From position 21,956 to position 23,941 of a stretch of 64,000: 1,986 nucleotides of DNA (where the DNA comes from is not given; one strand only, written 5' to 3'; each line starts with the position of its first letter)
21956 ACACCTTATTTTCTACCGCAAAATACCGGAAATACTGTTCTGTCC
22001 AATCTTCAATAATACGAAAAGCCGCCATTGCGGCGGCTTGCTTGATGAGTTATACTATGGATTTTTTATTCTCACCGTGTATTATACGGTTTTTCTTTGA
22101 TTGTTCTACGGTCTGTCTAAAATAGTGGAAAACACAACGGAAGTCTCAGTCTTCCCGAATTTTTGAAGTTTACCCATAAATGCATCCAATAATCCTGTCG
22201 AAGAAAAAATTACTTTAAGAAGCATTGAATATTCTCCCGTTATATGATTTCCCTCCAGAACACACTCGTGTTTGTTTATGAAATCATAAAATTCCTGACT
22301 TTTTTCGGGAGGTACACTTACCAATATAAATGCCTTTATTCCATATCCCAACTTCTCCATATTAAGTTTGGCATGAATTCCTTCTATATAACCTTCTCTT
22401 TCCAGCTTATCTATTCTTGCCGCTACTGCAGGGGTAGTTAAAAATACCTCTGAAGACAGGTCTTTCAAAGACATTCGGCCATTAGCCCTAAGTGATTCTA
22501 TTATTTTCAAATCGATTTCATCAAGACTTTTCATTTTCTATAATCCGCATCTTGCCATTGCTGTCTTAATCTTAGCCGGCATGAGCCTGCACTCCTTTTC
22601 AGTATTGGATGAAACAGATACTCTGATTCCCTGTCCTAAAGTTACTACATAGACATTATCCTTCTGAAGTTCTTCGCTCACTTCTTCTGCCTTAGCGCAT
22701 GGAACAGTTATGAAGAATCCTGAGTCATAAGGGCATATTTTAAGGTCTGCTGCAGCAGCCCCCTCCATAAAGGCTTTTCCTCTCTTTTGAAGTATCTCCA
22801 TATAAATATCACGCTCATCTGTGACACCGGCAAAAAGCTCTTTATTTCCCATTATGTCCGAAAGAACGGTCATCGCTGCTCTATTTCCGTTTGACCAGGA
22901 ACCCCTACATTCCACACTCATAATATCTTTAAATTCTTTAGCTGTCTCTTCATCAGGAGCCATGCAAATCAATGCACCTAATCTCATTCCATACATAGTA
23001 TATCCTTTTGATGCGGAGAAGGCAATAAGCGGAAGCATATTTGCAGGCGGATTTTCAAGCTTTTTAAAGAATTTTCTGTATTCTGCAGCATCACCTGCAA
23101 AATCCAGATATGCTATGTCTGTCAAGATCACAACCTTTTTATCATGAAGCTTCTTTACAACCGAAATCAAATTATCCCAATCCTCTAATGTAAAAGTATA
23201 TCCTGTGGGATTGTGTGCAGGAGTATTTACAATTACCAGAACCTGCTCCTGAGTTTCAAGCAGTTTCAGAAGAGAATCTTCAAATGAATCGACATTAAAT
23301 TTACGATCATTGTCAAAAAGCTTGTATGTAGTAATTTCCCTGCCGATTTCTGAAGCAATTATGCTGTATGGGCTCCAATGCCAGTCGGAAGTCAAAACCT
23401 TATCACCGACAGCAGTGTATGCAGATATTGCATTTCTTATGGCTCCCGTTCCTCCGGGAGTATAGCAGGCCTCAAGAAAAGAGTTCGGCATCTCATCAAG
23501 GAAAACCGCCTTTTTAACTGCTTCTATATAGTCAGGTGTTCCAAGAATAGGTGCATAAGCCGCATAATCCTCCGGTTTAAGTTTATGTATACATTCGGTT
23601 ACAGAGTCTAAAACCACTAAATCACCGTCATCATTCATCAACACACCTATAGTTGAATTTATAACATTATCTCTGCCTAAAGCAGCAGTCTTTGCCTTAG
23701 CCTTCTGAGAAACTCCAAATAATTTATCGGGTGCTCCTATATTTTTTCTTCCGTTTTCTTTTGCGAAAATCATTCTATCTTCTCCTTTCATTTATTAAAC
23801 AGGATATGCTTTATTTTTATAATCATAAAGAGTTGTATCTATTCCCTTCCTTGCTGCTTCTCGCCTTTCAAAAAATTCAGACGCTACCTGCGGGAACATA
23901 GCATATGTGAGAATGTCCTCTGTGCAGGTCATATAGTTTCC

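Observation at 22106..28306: Hybrid Na+-translocating decarboxylase operon with two different carboxyltransferase catalytic subunits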

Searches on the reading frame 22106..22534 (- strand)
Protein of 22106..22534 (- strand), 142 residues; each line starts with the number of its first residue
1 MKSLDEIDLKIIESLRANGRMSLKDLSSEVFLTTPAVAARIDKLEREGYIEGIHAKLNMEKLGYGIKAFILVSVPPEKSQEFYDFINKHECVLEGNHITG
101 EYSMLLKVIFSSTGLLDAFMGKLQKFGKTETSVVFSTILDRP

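Call 3: search_protein_families(library=pfam, proteins=[window:22106-22534:-])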
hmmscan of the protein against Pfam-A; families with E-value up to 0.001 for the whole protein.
window:22106-22534:- (142 aa): 5 families
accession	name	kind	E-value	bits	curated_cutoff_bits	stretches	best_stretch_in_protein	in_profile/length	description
PF13412.12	HTH_24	-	1.9e-15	56.6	21.9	1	4-51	1-48/48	Winged helix-turn-helix DNA-binding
PF13404.12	HTH_AsnC-type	-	7e-14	51.8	27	1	4-45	1-42/42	AsnC-type helix-turn-helix domain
PF01037.27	AsnC_trans_reg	-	3.9e-10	39.9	25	1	70-137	1-73/73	Lrp/AsnC ligand binding domain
PF01047.28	MarR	-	1.5e-06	28.4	24.6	1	9-51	6-48/59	MarR family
PF13601.12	HTH_34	-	0.00017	22.1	27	0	8-51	2-45/80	Winged helix DNA-binding domain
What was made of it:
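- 22106..22534 (-): AsnC/Lrp-family transcriptional regulator, 142 aa (HTH plus ligand-binding domain). It is the last gene of the operon. Call 3: PF13412, PF13404, PF01037.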

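Call 4: search_protein_families(library=ncbifam, proteins=[window:22106-22534:-])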
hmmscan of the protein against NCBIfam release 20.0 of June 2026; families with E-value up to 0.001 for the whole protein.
window:22106-22534:- (142 aa): 10 families
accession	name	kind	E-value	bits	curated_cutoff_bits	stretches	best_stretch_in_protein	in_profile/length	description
NF053758.1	ChrTpTrnRegChrS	equivalog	4.3e-18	65.6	250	1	3-121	11-129/158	chromate efflux transcriptional regulator ChrS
NF008370.0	PRK11169.1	equivalog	2.5e-15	56.5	233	1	2-114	10-125/164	leucine-responsive transcriptional regulator Lrp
NF008384.0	PRK11179.1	equivalog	9e-14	51.6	227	1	3-127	6-132/153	transcriptional regulator AsnC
NF041396.1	TranRegLrp_Halo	equivalog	9.1e-14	51.6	190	1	5-137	4-139/149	HTH-type transcriptional regulator Lrp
NF040947.1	trans_reg_LysM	equivalog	3.8e-12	46.1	180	1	4-107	1-102/136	HTH-type transcriptional regulator LysM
NF040820.1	trans_reg_LrpA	equivalog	2.9e-09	36.9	250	1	4-130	2-126/141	HTH-type transcriptional regulator LrpA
NF040708.3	Siroheme_Dcarb_AhbA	equivalog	8.7e-05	22.3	140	1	24-137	20-132/144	siroheme decarboxylase subunit alpha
NF041395.1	TranRegLrpA1_Halo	equivalog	0.00011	22.2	250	1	8-94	7-93/142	HTH-type transcriptional regulator LrpA1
TIGR01884.1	cas_HTH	subfamily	0.00053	19.4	60.2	1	4-56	140-192/202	CRISPR-associated CARF protein Csa3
NF040707.3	Siroheme_Dcarb_AhbB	equivalog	0.00071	19.3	125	1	24-89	17-82/146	siroheme decarboxylase subunit beta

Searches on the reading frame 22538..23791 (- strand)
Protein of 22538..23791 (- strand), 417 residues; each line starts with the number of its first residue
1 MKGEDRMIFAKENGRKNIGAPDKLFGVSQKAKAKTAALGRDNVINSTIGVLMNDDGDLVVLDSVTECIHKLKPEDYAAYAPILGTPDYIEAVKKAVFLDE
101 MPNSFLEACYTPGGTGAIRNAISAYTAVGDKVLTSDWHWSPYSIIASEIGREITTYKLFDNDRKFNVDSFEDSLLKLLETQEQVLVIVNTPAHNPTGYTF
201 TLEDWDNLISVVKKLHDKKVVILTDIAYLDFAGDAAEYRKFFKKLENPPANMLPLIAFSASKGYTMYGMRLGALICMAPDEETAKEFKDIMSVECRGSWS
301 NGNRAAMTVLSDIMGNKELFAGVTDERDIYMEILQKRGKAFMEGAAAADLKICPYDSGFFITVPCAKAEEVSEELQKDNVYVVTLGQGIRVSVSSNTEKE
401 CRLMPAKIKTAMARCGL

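Call 3: search_protein_families(library=pfam, proteins=[window:22538-23791:-])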
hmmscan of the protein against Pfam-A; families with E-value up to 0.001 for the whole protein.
window:22538-23791:- (417 aa): 1 family
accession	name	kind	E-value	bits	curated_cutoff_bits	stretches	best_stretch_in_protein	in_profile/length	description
PF00155.27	Aminotran_1_2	-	5.7e-33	115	19.7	1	43-402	3-355/361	Aminotransferase class I and II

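Call 4: search_protein_families(library=ncbifam, proteins=[window:22538-23791:-])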
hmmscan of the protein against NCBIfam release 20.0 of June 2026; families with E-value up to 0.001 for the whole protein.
window:22538-23791:- (417 aa): 45 families (the best 25 are shown)
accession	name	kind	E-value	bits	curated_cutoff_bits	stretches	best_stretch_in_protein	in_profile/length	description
NF006719.0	PRK09257.1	subfamily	2.5e-43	148.7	377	1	21-404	10-388/397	aromatic amino acid transaminase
NF006388.0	PRK08637.1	equivalog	2.9e-39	135.2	301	1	37-404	43-420/433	hypothetical protein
NF004870.0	PRK06225.1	equivalog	1.3e-16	60.3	351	1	64-277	50-240/380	pyridoxal phosphate-dependent aminotransferase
NF041364.1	GntC_guanitoxin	equivalog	2.5e-16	59.5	415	1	64-380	16-319/356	guanitoxin biosynthesis PLP-dependent (S)-gamma-hydroxy-L-arginine cyclodehydratase GntC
NF005305.0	PRK06836.1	equivalog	3e-16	59.6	376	1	28-345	21-329/396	pyridoxal phosphate-dependent aminotransferase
NF005744.0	PRK07568.1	subfamily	7.4e-16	57.9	389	1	62-280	46-253/398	pyridoxal phosphate-dependent aminotransferase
TIGR01141.1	hisC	equivalog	1.1e-15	57.4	276.55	1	110-399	77-339/349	histidinol-phosphate transaminase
TIGR01264.1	tyr_amTase_E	equivalog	2.7e-14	52.8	474.25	1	55-289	44-268/403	tyrosine transaminase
NF006569.0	PRK09082.1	subfamily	2.8e-14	53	420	1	66-382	50-340/386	methionine aminotransferase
NF004770.0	PRK06108.1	subfamily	3.5e-14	52.4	422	1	56-340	46-320/396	pyridoxal phosphate-dependent aminotransferase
TIGR01265.1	tyr_nico_aTase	subfamily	2.3e-13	49.9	292.45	1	67-293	57-272/403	tyrosine/nicotianamine family aminotransferase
NF005855.0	PRK07777.1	equivalog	4.9e-11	42.6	553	1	55-339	41-311/391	pyridoxal phosphate-dependent aminotransferase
NF004975.0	PRK06348.1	equivalog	5.2e-11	42.1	549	1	41-374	29-334/384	pyridoxal phosphate-dependent aminotransferase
NF006756.0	PRK09276.1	subfamily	6.9e-11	41.7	507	1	21-388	12-355/387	LL-diaminopimelate aminotransferase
TIGR04350.1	C_S_lyase_PatB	subfamily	1.1e-10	41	340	1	110-291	88-258/384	PatB family C-S lyase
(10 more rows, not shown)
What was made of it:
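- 22538..23773 (-): Aspartate/aromatic-family (AspC/TyrB-like) PLP aminotransferase, 411 aa (the longest ORF starts at 23791). Calls 3, 4: PF00155; PRK09257 at 148.7 bits, below the 377 cutoff.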

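Call 47: search_solved_structures(query=window:22538-23773:-, show_alignments=2, max_evalue=1e-10)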
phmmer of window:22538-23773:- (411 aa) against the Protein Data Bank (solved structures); distinct sequences matched with E-value up to 1e-10: 78 (the best 60 are shown).
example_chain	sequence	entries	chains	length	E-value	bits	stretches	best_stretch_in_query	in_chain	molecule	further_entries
3rq1_A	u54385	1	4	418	3.9e-92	312.6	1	14-408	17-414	Aminotransferase class I and II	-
4emy_A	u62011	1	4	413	1.2e-83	284.6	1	14-393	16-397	Aminotransferase class I and II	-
4eu1_A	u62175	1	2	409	4.2e-23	85.3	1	4-315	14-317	Mitochondrial aspartate aminotransferase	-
4w5k_A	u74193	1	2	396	1.7e-22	83.3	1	10-315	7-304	Aspartate aminotransferase, mitochondrial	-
2x5f_A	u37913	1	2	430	8.1e-22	81.1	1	30-359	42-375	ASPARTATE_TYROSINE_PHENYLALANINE PYRIDOXAL-5' PHOSPHATE-DEPENDENT AMINOTRANSFERASE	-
8e9l_A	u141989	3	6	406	1.1e-21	80.6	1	33-381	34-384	Aspartate aminotransferase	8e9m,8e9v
8e9n_A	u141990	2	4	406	1.8e-21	79.9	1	33-381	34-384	Aspartate aminotransferase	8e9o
8e9r_A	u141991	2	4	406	2.1e-21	79.7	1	33-381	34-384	Aspartate aminotransferase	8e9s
1b4x_A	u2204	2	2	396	3.7e-21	78.9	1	34-381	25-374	ASPARTATE AMINOTRANSFERASE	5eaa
3fsl_A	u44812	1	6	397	3.7e-21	78.9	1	34-318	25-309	Aromatic-amino-acid aminotransferase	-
8e9c_A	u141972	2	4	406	4e-21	78.8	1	33-381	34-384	Aspartate aminotransferase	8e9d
1aaw_A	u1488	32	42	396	6.9e-21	78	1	34-381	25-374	ASPARTATE AMINOTRANSFERASE | ASPARTATE AMINOTRANSFERASE (2.6.1.1) | Aspartate transaminase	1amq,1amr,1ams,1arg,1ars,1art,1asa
1qir_A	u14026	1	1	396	6.9e-21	78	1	34-381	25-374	ASPARTATE AMINOTRANSFERASE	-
4f5m_A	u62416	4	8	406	7.3e-21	77.9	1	33-381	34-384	Aspartate aminotransferase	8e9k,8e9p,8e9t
3tat_A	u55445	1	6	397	7.5e-21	77.9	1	34-317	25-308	TYROSINE AMINOTRANSFERASE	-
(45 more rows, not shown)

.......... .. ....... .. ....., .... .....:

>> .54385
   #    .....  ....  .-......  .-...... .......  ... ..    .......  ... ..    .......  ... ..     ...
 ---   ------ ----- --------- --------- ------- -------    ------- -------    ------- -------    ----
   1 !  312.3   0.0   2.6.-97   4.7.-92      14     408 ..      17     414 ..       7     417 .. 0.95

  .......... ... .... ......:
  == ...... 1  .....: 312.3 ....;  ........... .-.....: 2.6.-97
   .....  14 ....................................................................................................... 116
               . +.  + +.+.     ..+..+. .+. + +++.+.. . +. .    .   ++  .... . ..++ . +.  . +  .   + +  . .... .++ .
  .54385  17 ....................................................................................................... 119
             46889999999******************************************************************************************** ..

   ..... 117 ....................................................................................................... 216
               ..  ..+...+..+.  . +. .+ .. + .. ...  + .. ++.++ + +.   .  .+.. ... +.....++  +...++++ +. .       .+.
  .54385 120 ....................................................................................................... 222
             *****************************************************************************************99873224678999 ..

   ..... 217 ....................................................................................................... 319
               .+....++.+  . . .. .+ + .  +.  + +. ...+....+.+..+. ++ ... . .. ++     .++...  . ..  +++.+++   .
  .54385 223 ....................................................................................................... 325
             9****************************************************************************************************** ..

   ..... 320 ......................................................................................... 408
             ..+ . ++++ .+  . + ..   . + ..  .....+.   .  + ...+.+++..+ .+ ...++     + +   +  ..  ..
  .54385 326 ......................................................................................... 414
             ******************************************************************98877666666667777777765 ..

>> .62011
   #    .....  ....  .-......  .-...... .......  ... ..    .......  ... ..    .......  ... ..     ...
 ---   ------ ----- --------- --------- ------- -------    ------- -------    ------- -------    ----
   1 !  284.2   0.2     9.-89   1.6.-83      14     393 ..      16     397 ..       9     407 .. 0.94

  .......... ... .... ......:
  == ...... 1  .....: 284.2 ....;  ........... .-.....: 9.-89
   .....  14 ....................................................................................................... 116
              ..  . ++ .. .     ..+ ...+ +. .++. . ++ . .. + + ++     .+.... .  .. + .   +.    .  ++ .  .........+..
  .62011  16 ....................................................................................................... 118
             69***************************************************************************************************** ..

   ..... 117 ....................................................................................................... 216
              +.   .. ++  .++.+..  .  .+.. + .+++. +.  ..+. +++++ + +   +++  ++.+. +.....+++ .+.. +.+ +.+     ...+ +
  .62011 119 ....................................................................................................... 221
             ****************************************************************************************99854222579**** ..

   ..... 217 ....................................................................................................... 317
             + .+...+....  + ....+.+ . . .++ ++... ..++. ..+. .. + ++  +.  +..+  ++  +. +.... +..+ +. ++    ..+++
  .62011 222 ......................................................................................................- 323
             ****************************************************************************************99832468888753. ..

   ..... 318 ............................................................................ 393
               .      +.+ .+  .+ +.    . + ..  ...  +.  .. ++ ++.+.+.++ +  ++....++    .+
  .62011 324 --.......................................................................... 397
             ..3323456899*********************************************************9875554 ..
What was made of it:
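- On Aspartate aminotransferase (class I, AspC/TyrB-like): The phmmer alignment to 1AAW covers query residues 34-381 (call 47).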
